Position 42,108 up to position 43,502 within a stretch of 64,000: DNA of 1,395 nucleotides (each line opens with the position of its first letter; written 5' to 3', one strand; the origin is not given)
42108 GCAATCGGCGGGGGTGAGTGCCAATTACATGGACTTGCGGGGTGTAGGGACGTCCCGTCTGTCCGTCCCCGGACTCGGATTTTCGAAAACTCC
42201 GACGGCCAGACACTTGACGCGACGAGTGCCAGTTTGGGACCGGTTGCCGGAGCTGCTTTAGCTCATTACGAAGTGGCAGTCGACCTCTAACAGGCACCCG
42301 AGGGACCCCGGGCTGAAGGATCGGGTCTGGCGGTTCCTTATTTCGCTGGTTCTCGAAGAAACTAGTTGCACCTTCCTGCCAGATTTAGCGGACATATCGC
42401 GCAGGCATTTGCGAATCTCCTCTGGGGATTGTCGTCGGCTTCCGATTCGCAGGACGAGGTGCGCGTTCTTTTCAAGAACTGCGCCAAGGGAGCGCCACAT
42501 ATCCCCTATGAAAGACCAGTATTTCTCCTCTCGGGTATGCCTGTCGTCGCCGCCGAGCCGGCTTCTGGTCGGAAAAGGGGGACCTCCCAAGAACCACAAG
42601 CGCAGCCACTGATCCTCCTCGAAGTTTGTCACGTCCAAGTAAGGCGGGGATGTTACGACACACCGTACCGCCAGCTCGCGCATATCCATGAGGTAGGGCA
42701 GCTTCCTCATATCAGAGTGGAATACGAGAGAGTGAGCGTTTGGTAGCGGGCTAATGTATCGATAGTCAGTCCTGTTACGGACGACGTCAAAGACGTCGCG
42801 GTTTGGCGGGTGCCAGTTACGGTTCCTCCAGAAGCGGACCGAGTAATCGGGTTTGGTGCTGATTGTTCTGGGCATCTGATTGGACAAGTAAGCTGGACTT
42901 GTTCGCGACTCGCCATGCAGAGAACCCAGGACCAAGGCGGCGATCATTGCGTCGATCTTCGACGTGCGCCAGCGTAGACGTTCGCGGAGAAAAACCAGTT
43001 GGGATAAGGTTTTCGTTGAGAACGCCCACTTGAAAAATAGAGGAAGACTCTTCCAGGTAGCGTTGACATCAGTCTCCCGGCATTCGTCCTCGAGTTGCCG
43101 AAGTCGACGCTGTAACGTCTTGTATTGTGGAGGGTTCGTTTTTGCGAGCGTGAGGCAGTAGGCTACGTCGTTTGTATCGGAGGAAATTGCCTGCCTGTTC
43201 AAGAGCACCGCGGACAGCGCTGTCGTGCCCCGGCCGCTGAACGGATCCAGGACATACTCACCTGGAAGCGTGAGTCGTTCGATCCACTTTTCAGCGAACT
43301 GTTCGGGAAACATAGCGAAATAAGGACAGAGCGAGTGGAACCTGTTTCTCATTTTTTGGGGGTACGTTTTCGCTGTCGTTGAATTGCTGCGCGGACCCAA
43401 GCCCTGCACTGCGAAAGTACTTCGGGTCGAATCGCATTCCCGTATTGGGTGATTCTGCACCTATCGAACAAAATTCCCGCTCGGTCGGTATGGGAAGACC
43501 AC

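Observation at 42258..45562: Translationally coupled ParB-like / Mrr-like nuclease / SPPY-methyltransferase operon: candidate atypical restriction or defence system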

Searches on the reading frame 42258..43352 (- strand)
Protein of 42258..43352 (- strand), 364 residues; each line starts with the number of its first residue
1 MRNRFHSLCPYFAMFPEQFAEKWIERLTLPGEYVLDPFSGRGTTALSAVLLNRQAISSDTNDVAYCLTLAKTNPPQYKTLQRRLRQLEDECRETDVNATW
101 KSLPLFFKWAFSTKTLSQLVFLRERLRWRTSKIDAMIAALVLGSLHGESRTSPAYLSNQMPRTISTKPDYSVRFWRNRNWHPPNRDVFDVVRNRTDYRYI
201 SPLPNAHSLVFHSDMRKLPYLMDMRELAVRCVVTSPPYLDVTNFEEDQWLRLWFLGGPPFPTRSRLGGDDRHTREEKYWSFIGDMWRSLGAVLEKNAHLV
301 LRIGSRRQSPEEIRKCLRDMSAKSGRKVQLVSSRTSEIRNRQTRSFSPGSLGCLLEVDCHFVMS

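Call 5: search_protein_families(library=pfam, max_evalue=1, proteins=[window:42261-43352:-])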
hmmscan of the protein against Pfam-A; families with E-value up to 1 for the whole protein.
seq(364 aa): 3 families
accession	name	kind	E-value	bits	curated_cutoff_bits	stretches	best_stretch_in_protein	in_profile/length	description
PF01555.25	N6_N4_Mtase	-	9.1e-17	62.2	26.7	2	11-62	162-213/221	DNA methylase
PF01170.24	UPF0020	-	0.0096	16.1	22.3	1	30-66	28-64/197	RMKL-like, methyltransferase domain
PF02086.21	MethyltransfD12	-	0.046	13.9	22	1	32-84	22-73/253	D12 class N6 adenine-specific DNA methyltransferase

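Call 6: search_protein_families(library=padloc, max_evalue=1, proteins=[window:42261-43352:-])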
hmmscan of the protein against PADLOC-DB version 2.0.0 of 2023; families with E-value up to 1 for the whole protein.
seq(364 aa): 58 families (the best 25 are shown)
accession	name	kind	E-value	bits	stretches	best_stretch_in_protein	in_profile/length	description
PDLC03325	MTase_II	-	2.2e-30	103.7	1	10-308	71-367/426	Type II methyltransferase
PDLC03387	MTase_II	-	1.2e-15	55.4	2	11-66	214-268/289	Type II methyltransferase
PDLC03353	MTase_II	-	1.7e-15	55.3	2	10-59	188-237/260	Type II methyltransferase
PDLC03380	MTase_II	-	3.6e-13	47.5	1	6-96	32-122/393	Type II methyltransferase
PDLC03322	MTase_II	-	1.1e-11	42.3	1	6-126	37-167/446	Type II methyltransferase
PDLC03350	MTase_II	-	2e-11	41.8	2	13-62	236-285/312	Type II methyltransferase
PDLC03371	MTase_II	-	6.7e-11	40.2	1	13-66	193-246/260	Type II methyltransferase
PDLC03259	MTase_II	-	1.1e-10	38.9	2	11-62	194-245/423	Type II methyltransferase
PDLC03312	MTase_II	-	7.4e-09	31.9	1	11-91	197-277/1344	Type II methyltransferase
PDLC03239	MTase_II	-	1.6e-08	31.7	1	6-73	66-135/442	Type II methyltransferase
PDLC03714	oMTase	-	9e-08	29.8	1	12-83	197-266/279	orphan methyltransferase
PDLC03364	MTase_II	-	9.9e-08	29.3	2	5-73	32-101/380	Type II methyltransferase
PDLC03283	MTase_II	-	1.1e-07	29.5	1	13-63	212-262/352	Type II methyltransferase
PDLC03351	MTase_II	-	2.3e-07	28.3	1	8-61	124-177/348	Type II methyltransferase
PDLC03339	MTase_II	-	2.5e-07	27.8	1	16-69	215-268/399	Type II methyltransferase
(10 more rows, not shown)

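Call 7: search_protein_families(library=ncbifam, max_evalue=1, proteins=[window:42261-43352:-])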
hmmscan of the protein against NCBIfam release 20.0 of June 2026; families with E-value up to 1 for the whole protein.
seq(364 aa): 4 families
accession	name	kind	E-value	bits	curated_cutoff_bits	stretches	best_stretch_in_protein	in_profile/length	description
NF050803.1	DnaMtaseCcrMCaul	equivalog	0.001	18.1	830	1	16-62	191-237/350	adenine-specific DNA-methyltransferase CcrM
NF008572.0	PRK11524.1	equivalog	0.0029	16.7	292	1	16-62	200-246/294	adenine-specific DNA-methyltransferase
NF010253.0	PRK13699.1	subfamily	0.0081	15.9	244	1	23-56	156-189/226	DNA methyltransferase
TIGR01177.1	TIGR01177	hypoth_equivalog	0.015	14.6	316.55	1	30-60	182-212/330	TIGR01177 family methyltransferase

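Call 43: search_solved_structures(query=window:42258-43352:-, max_evalue=1, show_alignments=1)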
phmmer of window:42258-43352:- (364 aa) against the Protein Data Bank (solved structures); distinct sequences matched with E-value up to 1: 13.
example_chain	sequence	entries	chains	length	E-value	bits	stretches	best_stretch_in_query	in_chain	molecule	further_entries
2zie_A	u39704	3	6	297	8.4e-06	28.3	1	12-57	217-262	Putative modification methylase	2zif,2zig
8s9m_A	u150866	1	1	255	4e-05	26.1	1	13-60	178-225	DNA cytosine-N4 methyltransferase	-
8s9n_A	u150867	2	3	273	4.6e-05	25.9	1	13-60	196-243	DNA cytosine-N4 methyltransferase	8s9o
9c3u_A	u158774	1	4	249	0.026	16.8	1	16-67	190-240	Methyltransferase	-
5hfj_A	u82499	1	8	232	0.028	16.7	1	20-60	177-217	Adenine specific DNA methyltransferase (DpnA)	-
5hek_A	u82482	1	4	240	0.03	16.7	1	20-60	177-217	Adenine specific DNA methyltransferase (DpnA)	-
8urk_A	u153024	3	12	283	0.032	16.6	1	16-67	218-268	Methyltransferase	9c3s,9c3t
6pbd_A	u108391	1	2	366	0.094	15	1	16-59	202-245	Modification methylase CcrMI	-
1g60_A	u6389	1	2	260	0.15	14.3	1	15-61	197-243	Adenine-specific Methyltransferase MboIIA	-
1boo_A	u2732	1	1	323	0.21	13.9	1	11-59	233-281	PROTEIN (N-4 CYTOSINE-SPECIFIC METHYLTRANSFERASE PVU II)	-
1eg2_A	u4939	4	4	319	0.48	12.7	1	16-61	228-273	MODIFICATION METHYLASE RSRI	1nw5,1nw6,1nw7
1nw8_A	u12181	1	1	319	0.49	12.6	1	16-61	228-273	MODIFICATION METHYLASE RSRI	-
3lot_A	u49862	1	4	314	0.94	11.7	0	265-317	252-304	uncharacterized protein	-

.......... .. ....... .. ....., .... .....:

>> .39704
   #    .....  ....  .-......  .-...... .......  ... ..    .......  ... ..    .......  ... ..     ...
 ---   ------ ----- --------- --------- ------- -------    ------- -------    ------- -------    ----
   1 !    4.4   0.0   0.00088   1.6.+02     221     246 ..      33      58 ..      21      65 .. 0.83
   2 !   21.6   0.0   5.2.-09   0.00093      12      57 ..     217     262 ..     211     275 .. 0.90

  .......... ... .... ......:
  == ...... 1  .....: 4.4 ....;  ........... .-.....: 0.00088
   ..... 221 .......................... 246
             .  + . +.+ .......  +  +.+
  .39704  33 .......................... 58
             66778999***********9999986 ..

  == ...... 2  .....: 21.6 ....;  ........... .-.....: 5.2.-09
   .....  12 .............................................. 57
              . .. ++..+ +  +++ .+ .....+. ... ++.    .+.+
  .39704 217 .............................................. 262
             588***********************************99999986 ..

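Call 62: search_protein_families(library=phrogs, max_evalue=0.01, proteins=[window:42258-43352:-])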
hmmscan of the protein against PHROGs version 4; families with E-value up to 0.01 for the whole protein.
window:42258-43352:- (364 aa): 7 families
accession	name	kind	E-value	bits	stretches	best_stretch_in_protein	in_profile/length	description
phrog_67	-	other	1.2e-16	61.9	2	12-89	283-348/743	DNA methyltransferase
phrog_18146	-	other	6.5e-09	36.2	1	10-256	48-301/452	DNA methyltransferase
phrog_3008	-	other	2.1e-06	28.2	1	11-71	150-210/244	DNA methyltransferase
phrog_498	-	other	6.4e-05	22.7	1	13-62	361-410/633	DNA methyltransferase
phrog_16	-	DNA, RNA and nucleotide metabolism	0.00054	19.3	1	18-90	853-927/986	DNA helicase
phrog_6025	-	other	0.00059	20.5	0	222-249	24-52/192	DNA methyltransferase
phrog_10183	-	other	0.0062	15.8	0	28-92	113-179/889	DNA methyltransferase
